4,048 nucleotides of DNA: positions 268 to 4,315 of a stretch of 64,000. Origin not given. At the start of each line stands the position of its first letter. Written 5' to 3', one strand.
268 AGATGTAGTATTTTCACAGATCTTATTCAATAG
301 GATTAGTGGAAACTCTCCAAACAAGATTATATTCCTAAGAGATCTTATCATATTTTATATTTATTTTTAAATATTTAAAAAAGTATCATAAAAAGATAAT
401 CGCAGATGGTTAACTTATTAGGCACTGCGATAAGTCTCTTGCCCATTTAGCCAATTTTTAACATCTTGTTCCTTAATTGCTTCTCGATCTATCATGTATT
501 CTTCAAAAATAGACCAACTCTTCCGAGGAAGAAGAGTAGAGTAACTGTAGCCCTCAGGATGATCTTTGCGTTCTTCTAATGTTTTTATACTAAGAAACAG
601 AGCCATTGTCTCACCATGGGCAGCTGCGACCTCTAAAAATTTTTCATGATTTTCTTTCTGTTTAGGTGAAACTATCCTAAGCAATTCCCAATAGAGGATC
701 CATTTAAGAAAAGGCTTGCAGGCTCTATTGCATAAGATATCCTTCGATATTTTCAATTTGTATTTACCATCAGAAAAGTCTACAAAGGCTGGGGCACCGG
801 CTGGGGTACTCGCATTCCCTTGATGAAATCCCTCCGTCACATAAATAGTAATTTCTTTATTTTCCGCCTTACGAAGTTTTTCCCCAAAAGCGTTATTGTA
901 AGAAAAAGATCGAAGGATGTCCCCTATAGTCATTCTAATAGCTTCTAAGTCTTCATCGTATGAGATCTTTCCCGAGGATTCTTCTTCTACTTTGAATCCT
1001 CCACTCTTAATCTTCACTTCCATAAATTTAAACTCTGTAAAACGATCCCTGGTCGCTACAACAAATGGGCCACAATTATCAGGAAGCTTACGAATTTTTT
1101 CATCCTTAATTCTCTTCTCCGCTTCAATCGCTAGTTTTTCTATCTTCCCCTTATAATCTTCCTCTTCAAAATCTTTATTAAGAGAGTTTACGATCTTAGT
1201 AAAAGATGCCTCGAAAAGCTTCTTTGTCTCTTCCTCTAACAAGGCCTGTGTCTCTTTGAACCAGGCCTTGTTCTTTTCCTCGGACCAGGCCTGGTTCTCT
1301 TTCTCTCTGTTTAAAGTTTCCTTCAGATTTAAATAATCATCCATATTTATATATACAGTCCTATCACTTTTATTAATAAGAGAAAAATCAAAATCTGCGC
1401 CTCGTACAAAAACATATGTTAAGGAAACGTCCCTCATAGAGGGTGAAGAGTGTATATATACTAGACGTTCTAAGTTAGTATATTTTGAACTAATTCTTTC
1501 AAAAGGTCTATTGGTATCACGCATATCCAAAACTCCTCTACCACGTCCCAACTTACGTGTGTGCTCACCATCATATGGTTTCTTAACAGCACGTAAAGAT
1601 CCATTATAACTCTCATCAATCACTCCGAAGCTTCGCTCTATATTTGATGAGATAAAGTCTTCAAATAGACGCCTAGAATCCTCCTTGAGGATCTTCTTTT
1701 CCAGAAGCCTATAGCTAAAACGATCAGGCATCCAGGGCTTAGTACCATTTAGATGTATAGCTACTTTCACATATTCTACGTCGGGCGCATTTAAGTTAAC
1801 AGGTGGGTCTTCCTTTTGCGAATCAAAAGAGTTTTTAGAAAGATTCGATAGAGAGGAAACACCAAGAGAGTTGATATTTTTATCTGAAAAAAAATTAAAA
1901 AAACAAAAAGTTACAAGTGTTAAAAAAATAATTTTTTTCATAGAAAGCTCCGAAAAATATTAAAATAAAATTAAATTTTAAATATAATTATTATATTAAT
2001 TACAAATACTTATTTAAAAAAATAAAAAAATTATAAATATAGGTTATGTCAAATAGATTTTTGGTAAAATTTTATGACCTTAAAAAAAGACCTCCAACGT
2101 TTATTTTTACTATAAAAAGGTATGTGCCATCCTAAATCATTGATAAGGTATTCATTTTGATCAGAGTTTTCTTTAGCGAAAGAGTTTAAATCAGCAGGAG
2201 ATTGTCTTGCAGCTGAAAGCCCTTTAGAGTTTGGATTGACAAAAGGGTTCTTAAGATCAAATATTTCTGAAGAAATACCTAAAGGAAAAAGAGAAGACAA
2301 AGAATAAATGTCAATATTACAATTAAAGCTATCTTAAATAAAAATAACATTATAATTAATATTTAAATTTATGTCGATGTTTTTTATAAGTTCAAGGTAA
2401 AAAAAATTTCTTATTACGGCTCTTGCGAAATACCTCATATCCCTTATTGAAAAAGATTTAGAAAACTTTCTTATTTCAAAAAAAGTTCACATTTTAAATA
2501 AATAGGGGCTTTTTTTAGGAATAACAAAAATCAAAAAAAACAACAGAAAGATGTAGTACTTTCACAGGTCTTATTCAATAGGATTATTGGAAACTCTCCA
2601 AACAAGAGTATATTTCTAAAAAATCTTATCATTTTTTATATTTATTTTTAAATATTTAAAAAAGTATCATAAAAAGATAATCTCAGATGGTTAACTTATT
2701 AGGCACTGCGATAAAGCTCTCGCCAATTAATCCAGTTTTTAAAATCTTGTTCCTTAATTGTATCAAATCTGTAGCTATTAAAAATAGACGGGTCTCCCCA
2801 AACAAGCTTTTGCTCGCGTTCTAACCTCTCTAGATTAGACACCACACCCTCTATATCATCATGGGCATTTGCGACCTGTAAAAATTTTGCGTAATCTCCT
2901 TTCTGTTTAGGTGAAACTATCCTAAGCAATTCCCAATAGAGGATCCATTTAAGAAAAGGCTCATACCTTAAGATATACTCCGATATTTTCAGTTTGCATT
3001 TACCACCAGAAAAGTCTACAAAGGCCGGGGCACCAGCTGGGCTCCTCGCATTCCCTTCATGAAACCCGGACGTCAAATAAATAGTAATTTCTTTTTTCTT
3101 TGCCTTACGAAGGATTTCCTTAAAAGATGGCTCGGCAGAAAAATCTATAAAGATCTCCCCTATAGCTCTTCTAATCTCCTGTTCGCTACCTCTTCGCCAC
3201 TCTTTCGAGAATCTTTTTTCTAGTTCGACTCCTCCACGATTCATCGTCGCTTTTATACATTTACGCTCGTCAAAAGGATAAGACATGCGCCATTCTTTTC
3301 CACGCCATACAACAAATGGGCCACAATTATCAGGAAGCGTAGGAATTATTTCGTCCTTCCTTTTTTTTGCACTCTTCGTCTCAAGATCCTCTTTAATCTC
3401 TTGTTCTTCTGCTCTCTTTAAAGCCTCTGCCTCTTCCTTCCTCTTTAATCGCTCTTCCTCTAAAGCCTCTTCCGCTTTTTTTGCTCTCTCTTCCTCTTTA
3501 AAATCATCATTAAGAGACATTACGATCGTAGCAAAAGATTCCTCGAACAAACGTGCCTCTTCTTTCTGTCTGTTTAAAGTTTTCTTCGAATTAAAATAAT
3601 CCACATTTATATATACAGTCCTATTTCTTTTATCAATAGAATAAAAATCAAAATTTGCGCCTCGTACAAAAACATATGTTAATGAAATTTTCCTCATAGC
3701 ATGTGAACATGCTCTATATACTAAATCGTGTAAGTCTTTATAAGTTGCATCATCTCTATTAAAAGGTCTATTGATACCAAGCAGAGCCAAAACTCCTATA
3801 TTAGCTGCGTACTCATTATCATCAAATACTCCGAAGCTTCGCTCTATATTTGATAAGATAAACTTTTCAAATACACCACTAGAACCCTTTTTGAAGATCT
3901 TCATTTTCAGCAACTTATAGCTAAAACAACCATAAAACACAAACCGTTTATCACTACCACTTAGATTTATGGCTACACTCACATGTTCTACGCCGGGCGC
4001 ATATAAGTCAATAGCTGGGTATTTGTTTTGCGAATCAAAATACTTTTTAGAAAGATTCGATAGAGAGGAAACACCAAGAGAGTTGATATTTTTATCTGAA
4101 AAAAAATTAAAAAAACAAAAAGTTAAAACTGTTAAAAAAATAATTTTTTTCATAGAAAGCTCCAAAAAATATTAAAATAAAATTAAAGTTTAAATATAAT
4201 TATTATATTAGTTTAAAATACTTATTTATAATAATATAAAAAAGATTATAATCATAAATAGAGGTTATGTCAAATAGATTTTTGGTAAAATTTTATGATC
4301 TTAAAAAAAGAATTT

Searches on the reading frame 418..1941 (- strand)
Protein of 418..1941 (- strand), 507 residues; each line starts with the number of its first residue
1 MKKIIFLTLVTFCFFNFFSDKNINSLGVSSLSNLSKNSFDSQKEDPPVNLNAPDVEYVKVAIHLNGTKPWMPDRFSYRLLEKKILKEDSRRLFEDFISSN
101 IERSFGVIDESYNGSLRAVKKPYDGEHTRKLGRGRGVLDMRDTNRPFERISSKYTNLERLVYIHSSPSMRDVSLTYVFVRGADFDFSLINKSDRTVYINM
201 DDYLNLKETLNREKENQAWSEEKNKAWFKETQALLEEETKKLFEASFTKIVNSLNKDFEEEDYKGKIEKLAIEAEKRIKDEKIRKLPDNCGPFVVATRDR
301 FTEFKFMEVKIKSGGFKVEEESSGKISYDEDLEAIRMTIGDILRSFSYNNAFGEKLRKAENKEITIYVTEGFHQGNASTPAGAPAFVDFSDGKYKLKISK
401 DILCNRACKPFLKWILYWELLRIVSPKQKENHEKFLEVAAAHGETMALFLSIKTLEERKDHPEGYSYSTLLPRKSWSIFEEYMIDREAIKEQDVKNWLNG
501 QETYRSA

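Call 9: search_protein_families(library=pfam, proteins=[window:418-1941:-], max_evalue=0.01)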
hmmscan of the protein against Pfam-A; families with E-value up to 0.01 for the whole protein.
window:418-1941:- (507 aa): 0 families

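Call 14: find_encoding_contigs(protein=window:421-1941:-, flank=10000, max_places=6)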
Protein window:421-1941:- (507 aa): no gene with exactly this product is on record in the collection.

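Call 44: search_protein_families(library=ncbifam, proteins=[window:421-1941:-], max_evalue=1)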
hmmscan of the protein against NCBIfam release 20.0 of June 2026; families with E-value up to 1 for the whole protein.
window:421-1941:- (507 aa): 0 families

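Call 59: list_cluster_members(proteins=[P0001, window:421-1941:-, window:2702-4153:-, L001:11415-14201:+, window:60201-60674:+, window:60697-61002:+, window:2052-2300:-])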
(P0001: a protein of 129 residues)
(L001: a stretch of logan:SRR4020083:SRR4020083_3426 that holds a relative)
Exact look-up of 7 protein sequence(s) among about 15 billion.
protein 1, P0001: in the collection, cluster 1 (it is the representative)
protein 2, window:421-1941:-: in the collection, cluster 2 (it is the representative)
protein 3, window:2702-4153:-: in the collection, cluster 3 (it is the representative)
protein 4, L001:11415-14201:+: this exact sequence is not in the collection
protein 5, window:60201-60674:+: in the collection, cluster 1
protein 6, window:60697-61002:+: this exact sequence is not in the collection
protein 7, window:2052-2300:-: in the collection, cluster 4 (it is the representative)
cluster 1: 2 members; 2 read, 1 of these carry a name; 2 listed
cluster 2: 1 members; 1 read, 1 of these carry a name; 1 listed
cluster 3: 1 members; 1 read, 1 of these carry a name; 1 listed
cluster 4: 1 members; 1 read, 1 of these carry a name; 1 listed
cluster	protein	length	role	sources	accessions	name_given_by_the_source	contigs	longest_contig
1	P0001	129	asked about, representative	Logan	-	-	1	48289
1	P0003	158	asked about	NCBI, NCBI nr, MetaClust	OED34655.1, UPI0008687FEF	hypothetical protein AB834_06355 [PVC group bacterium (ex Bugula neritina AB1)] | status=active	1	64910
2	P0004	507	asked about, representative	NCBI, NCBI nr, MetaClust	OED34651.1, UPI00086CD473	hypothetical protein AB834_06335 [PVC group bacterium (ex Bugula neritina AB1)] | status=active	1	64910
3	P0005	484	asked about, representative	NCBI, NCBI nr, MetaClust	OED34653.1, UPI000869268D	hypothetical protein AB834_06345 [PVC group bacterium (ex Bugula neritina AB1)] | status=active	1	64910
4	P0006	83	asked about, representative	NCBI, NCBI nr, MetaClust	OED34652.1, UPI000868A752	hypothetical protein AB834_06340 [PVC group bacterium (ex Bugula neritina AB1)] | status=active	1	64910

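Call 80: search_protein_families(library=phrogs, proteins=[window:421-1941:-], max_evalue=0.1)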
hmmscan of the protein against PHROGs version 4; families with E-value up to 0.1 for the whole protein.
window:421-1941:- (507 aa): 1 family
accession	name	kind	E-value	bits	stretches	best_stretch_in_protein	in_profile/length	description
phrog_2222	-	unknown function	0.033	15.5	0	243-283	6-48/76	-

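Call 81: search_protein_families(library=padloc, proteins=[window:421-1941:-], max_evalue=0.1)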
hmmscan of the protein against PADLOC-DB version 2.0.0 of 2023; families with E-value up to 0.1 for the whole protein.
window:421-1941:- (507 aa): 0 families

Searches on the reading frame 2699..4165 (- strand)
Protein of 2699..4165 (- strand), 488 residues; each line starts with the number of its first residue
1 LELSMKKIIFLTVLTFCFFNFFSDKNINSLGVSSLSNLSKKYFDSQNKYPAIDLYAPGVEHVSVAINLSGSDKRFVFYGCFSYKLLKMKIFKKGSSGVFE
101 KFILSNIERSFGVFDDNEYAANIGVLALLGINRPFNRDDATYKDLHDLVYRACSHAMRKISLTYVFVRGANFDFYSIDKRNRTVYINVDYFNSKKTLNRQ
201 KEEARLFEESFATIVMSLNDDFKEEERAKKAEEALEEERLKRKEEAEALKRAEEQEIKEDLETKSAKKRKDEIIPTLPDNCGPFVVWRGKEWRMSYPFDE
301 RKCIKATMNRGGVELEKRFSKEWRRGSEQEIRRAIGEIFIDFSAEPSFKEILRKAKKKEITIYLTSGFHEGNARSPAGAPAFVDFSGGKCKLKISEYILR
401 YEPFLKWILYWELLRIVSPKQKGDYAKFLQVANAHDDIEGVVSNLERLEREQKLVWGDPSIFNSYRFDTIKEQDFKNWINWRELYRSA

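Call 9: search_protein_families(library=pfam, proteins=[window:2699-4165:-], max_evalue=0.01)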
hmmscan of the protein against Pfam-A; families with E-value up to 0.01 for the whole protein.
window:2699-4165:- (488 aa): 0 families

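Call 44: search_protein_families(library=ncbifam, proteins=[window:2702-4165:-], max_evalue=1)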
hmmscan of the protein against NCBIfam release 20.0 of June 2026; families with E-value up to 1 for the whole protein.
window:2702-4165:- (488 aa): 0 families

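Call 80: search_protein_families(library=phrogs, proteins=[window:2702-4165:-], max_evalue=0.1)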
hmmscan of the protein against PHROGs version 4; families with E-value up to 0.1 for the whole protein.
window:2702-4165:- (488 aa): 1 family
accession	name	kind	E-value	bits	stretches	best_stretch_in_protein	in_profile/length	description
phrog_25067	-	unknown function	0.098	13.5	0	1-28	1-28/48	-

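Call 81: search_protein_families(library=padloc, proteins=[window:2702-4165:-], max_evalue=0.1)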
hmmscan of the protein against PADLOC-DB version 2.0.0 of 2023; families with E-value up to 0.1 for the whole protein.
window:2702-4165:- (488 aa): 1 family
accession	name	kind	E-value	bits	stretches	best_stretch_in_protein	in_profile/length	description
PDLC04867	PDC-S05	-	0.024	13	1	198-231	31-64/93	-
